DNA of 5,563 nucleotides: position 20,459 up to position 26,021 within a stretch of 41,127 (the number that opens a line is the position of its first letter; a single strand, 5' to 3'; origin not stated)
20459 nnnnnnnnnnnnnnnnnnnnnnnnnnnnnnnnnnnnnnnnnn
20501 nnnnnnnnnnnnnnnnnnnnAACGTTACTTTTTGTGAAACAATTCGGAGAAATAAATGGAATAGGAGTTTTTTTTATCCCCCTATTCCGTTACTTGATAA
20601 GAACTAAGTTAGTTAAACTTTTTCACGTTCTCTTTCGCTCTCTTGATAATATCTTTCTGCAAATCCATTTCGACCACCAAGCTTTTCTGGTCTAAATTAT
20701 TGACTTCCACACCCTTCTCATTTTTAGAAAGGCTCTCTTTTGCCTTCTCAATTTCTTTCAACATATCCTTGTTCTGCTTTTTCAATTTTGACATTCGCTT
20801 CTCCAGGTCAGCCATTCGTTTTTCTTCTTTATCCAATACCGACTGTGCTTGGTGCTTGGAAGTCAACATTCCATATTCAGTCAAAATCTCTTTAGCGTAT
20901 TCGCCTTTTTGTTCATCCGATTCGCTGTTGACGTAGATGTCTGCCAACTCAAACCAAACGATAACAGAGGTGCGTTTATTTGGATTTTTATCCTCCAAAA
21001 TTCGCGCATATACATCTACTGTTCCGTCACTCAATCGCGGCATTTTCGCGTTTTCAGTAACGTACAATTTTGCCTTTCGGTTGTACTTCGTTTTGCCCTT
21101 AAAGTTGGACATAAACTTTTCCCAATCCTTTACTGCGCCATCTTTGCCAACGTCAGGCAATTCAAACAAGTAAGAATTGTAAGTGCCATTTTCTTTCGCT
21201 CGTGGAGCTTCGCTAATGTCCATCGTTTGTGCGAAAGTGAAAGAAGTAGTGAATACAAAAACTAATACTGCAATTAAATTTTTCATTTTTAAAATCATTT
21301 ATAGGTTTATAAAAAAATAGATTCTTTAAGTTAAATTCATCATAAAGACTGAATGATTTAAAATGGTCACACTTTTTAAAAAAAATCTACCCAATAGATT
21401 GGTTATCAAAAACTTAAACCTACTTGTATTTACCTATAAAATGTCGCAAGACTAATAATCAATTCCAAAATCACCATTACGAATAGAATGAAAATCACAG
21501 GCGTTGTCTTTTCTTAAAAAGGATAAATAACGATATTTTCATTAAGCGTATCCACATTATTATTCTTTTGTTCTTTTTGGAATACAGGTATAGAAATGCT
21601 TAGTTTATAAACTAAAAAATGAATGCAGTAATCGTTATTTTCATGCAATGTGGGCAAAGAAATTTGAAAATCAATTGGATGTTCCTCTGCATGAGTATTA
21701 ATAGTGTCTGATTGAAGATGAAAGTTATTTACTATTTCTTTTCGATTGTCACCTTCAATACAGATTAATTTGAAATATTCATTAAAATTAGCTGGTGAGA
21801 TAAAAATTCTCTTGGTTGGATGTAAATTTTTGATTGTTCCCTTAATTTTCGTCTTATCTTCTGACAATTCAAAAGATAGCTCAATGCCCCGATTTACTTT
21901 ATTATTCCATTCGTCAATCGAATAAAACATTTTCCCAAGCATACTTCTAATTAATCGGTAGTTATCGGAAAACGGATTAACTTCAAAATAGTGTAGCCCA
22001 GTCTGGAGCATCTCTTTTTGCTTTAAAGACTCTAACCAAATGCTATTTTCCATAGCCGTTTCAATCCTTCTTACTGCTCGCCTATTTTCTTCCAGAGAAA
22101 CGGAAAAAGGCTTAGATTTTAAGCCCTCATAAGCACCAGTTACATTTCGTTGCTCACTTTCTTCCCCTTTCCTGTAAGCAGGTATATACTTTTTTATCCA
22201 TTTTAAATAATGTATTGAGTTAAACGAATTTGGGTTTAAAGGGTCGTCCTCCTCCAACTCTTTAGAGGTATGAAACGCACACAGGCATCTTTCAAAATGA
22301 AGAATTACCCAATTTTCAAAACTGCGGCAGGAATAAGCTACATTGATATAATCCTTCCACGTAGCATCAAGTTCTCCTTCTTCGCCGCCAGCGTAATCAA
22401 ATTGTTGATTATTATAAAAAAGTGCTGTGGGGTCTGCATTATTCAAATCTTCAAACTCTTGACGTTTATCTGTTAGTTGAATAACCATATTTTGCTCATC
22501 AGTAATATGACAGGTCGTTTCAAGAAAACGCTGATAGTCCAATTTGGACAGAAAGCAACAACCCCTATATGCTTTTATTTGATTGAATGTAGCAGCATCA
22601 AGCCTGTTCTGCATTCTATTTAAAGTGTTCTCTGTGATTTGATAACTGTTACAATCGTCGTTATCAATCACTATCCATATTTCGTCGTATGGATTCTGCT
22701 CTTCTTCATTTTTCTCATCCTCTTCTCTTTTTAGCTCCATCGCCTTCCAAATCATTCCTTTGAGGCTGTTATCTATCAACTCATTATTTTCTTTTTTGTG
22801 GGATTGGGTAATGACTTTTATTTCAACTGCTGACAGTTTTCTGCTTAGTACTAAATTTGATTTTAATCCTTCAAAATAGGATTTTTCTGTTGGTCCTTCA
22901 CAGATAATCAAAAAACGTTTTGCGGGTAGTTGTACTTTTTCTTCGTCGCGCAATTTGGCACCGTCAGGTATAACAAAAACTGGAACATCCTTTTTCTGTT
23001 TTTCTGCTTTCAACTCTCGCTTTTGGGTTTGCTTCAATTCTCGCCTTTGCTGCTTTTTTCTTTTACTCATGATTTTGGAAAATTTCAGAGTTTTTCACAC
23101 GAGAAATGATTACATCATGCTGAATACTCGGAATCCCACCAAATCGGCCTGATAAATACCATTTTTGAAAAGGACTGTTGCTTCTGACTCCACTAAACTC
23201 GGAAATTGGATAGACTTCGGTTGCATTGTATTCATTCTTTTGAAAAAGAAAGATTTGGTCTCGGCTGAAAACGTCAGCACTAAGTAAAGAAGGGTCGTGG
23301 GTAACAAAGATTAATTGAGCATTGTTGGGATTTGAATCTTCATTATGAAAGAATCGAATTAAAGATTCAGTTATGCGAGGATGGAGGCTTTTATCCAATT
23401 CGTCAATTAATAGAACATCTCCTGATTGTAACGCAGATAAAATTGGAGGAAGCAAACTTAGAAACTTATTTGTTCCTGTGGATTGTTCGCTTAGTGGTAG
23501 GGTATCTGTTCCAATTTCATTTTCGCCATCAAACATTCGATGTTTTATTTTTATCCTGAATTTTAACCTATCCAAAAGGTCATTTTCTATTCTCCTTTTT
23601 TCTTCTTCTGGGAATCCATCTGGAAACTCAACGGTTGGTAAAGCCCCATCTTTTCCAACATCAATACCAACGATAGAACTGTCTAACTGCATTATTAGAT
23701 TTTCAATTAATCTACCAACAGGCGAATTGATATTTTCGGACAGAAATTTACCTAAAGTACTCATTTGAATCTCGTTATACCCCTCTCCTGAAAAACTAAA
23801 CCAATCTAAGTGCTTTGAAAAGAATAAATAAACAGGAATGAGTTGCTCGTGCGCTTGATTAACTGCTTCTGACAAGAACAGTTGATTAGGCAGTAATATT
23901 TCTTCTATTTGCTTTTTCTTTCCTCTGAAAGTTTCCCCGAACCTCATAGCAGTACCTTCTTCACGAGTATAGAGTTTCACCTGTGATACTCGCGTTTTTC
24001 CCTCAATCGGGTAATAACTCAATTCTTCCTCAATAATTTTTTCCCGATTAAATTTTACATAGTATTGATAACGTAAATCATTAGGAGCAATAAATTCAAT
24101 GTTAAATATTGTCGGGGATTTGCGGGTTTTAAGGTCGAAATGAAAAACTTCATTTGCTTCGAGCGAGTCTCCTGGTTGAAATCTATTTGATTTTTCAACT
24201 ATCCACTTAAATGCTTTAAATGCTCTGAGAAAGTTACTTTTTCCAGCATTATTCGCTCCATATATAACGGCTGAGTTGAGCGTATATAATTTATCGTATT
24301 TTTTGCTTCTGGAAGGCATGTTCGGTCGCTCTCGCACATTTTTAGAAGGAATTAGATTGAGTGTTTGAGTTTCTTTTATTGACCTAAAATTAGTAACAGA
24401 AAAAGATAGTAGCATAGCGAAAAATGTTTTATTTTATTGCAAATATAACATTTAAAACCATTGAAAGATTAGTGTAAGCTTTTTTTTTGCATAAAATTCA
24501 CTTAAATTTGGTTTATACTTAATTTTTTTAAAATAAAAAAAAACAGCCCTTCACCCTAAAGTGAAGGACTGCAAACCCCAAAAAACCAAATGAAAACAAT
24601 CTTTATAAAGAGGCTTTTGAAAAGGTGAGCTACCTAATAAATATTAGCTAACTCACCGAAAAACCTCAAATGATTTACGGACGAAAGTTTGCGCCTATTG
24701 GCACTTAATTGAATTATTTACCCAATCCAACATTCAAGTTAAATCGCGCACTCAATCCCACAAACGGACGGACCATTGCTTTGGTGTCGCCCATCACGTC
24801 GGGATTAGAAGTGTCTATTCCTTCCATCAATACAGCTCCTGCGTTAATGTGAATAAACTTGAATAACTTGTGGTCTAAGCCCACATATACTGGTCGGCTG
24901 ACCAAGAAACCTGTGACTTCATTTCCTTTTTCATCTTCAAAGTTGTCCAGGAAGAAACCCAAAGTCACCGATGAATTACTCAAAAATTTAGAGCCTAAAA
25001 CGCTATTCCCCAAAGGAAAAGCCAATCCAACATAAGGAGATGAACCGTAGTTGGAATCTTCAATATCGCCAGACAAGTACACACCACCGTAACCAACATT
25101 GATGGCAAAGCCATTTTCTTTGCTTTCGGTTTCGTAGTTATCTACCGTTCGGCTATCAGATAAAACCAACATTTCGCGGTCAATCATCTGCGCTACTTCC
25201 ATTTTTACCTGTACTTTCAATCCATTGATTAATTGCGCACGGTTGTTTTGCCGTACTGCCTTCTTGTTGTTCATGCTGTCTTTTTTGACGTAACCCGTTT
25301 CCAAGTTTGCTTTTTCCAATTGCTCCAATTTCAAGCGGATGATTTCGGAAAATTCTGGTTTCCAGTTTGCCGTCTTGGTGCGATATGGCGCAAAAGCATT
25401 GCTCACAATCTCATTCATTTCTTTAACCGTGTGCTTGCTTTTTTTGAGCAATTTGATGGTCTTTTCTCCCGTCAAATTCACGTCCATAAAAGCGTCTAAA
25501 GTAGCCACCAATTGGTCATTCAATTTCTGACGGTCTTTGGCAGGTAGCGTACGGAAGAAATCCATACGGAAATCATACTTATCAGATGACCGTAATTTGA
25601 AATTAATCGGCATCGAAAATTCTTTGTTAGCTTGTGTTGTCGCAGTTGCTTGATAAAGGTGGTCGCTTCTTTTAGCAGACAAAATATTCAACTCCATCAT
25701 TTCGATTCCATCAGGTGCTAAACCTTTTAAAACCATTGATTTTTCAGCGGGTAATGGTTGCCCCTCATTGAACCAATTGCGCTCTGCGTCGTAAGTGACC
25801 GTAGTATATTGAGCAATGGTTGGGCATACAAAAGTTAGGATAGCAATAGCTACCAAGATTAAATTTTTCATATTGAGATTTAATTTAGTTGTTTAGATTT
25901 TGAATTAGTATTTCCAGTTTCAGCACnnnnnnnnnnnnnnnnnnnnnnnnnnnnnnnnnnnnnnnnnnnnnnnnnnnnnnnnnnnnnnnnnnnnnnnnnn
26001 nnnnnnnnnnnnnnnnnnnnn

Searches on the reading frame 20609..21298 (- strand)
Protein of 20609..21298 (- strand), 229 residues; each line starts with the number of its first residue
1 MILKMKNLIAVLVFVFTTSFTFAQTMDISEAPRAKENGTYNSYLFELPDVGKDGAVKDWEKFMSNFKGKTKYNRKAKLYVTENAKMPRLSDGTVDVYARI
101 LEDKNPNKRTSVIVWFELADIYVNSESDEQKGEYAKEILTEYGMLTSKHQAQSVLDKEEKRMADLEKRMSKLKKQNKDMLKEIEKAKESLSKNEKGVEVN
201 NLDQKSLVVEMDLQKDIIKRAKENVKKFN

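Call 7: search_protein_families(library=pfam, proteins=[window:20609-21298:-], max_evalue=0.01)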
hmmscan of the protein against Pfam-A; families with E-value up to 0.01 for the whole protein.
window:20609-21298:- (229 aa): 0 families

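Call 90: search_protein_families(library=pfam, proteins=[window:20609-21298:-], max_evalue=10)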
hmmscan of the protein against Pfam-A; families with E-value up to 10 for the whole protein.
window:20609-21298:- (229 aa): 9 families
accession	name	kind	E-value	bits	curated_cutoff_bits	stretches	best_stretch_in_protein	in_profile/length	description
PF11262.13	Tho2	-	0.038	13.6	23.1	1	117-214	16-112/305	Transcription factor/nuclear export subunit protein 2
PF14992.11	TMCO5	-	0.054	13.2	32.2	1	134-220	36-125/280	TMCO5 family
PF00170.26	bZIP_1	-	0.056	14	27.6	1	158-192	24-58/64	bZIP transcription factor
PF14989.11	CCDC32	-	0.064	13.7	27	1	134-189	41-94/150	Coiled-coil domain containing 32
PF20130.4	DUF6520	-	0.097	13.5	25.4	1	4-31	3-30/83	Family of unknown function (DUF6520)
PF07303.18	Occludin_ELL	-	0.33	12.2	31.2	1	126-203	5-79/101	Occludin homology domain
PF01956.21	EMC3_TMCO1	-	0.61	10.3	27.1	1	152-197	40-86/169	Integral membrane protein EMC3/TMCO1-like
PF04977.20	DivIC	-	1.8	8.8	28.9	1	148-187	13-51/80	Septum formation initiator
PF05377.16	FlaC_arch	-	3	8.8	27.8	1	159-190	6-37/55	Flagella accessory protein C (FlaC)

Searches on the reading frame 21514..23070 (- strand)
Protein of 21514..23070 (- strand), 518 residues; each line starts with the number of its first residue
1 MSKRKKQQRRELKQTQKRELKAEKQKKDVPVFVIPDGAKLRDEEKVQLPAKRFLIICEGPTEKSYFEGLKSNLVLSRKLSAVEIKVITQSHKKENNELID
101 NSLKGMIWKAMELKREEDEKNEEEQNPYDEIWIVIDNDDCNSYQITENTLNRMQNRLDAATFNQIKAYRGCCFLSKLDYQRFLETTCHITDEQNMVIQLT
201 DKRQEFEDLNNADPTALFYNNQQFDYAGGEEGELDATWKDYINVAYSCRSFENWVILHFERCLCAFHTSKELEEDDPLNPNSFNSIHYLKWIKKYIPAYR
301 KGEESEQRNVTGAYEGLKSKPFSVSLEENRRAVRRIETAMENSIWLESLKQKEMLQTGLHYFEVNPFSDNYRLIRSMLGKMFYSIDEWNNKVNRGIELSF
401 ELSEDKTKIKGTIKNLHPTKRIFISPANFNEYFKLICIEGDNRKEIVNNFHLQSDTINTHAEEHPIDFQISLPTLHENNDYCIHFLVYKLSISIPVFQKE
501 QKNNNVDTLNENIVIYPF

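Call 7: search_protein_families(library=pfam, proteins=[window:21514-23070:-], max_evalue=0.01)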
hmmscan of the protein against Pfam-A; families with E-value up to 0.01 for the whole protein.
window:21514-23070:- (518 aa): 1 family
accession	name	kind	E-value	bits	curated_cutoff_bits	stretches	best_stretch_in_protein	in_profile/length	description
PF13707.11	RloB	-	6.7e-23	82.3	31.5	2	53-166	1-101/195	RloB-like protein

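Call 8: search_protein_families(library=ncbifam, proteins=[window:21514-23070:-], max_evalue=0.01)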
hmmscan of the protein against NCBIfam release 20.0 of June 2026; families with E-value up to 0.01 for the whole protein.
window:21514-23070:- (518 aa): 0 families

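Call 50: search_protein_families(library=padloc, proteins=[window:21514-23070:-], max_evalue=0.001)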
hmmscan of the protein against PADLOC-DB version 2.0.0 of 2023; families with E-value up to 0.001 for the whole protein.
window:21514-23070:- (518 aa): 2 families
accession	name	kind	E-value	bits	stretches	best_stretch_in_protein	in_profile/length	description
PDLC02337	AbiLii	-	3.1e-16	58.5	1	8-367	8-75/170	AbiLii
PDLC01613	Csm3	-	0.00081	18.3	0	79-446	21-139/177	"CAS-III-A,CAS-III-D; effector_G7"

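Call 56: find_homologous_proteins(query=window:21514-23070:-, max_evalue=0.00001)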
Query window:21514-23070:- (518 aa): 8 proteins with E <= 0.00001 among 4342 candidates.
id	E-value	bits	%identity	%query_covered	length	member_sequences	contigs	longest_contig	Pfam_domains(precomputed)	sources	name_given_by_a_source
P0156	0.0e+0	1183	100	100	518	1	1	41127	PF13707.12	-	-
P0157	9.7e-80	287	37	87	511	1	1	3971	PF13707.12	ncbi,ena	-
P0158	2.5e-74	269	35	94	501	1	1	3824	PF13707.12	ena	-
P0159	2.1e-71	259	35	96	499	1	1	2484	PF13707.12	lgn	-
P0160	4.4e-70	255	34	92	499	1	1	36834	PF13707.12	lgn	-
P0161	3.5e-60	222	34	82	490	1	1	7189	PF13707.12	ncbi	-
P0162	6.3e-55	205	35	77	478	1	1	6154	PF13707.12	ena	-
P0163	1.1e-39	155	30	83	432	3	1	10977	PF13707.12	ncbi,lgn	-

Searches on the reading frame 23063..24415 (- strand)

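Call 4: search_protein_families(library=pfam, proteins=[window:23063-24415:-], max_evalue=1)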
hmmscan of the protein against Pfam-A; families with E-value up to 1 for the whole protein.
window:23063-24415:- (450 aa): 7 families
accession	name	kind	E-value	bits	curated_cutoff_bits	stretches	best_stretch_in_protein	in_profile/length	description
PF13304.12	AAA_21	-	1e-34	121.4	27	1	49-379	2-304/304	AAA domain, putative AbiEii toxin, Type IV TA system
PF13175.12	AAA_15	-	2e-12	47.8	32.1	1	2-376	3-372/374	AAA ATPase domain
PF02463.25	SMC_N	-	0.0033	17.3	40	1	46-379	24-203/220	RecF/RecN/SMC N terminal domain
PF13476.12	AAA_23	-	0.014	16.5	27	1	7-203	4-142/201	AAA domain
PF00004.35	AAA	-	0.016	16.1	21.2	1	332-386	58-123/131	ATPase family associated with various cellular activities (AAA)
PF13514.12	AAA_27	-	0.017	15.2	22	1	49-75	29-55/206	AAA domain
PF13401.12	AAA_22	-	0.026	15.3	27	1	314-373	67-123/130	AAA domain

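Call 5: search_protein_families(library=padloc, proteins=[window:23063-24415:-], max_evalue=1)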
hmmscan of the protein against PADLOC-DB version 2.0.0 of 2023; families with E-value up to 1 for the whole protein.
window:23063-24415:- (450 aa): 95 families (the best 25 are shown)
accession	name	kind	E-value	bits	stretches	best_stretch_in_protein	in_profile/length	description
PDLC02335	AbiLi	-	6.1e-88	293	1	1-439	49-295/326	AbiLi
PDLC02980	AriA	-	2.5e-36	124.2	1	49-379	2-304/304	-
PDLC04426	PDC-M12A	-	2.5e-15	54.8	2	1-144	1-128/369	-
PDLC02979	AriA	-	3.1e-15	54.8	1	1-377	1-372/373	-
PDLC04176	HEC-01A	-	1.3e-14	52.4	2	304-427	249-367/371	-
PDLC02915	ATPase-Toprim_I-B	-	4.4e-13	46.9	2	300-409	218-331/623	-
PDLC04180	HEC-01A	-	8e-13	46.3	2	311-408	255-350/382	-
PDLC04570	PDC-M31A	-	2.4e-11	41.4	1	330-431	288-395/395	-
PDLC04175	HEC-01A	-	3.5e-11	40.8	2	49-170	28-147/363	-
PDLC04178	HEC-01A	-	1.1e-10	39.1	2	307-407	261-359/399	-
PDLC04392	PDC-M07A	-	1.5e-10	38.7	2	310-380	285-353/432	-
PDLC04391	PDC-M07A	-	5.8e-10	36.7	2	308-380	281-351/412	-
PDLC04393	PDC-M07A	-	7.9e-10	36.3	2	309-380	286-355/435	-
PDLC02981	AriAB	-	8.8e-10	35.9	1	333-392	332-390/694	-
PDLC00069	GajA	-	9e-10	35.6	2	334-420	337-420/687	AAA ATPase domain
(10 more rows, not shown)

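Call 8: search_protein_families(library=ncbifam, proteins=[window:23063-24415:-], max_evalue=0.01)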
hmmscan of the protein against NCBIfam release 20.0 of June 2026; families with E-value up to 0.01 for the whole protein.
window:23063-24415:- (450 aa): 4 families
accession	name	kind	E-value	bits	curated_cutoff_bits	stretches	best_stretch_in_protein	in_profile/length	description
NF038234.1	retron_eff_Eco8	equivalog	2.5e-07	29.7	250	1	307-406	242-355/679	retron Eco8 family effector endonuclease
NF041760.1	PtuA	equivalog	2.1e-05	23.6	500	1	320-411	365-452/524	retron Ec78 anti-phage system effector ATPase PtuA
NF047739.1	antiphage_MADS3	equivalog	8.1e-05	21.9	420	0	306-402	312-401/427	methylation-associated defense system AAA family ATPase MAD3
NF005581.0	PRK07276.1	equivalog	0.0034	17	263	1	333-396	106-165/291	DNA polymerase III subunit delta'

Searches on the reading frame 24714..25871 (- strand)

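Call 4: search_protein_families(library=pfam, proteins=[window:24714-25871:-], max_evalue=1)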
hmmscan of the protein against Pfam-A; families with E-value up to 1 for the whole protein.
window:24714-25871:- (385 aa): 1 family
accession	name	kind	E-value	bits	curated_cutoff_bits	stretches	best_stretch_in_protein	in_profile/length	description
PF15575.11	Imm49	-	0.17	11.9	30.1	1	79-133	119-175/217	Immunity protein 49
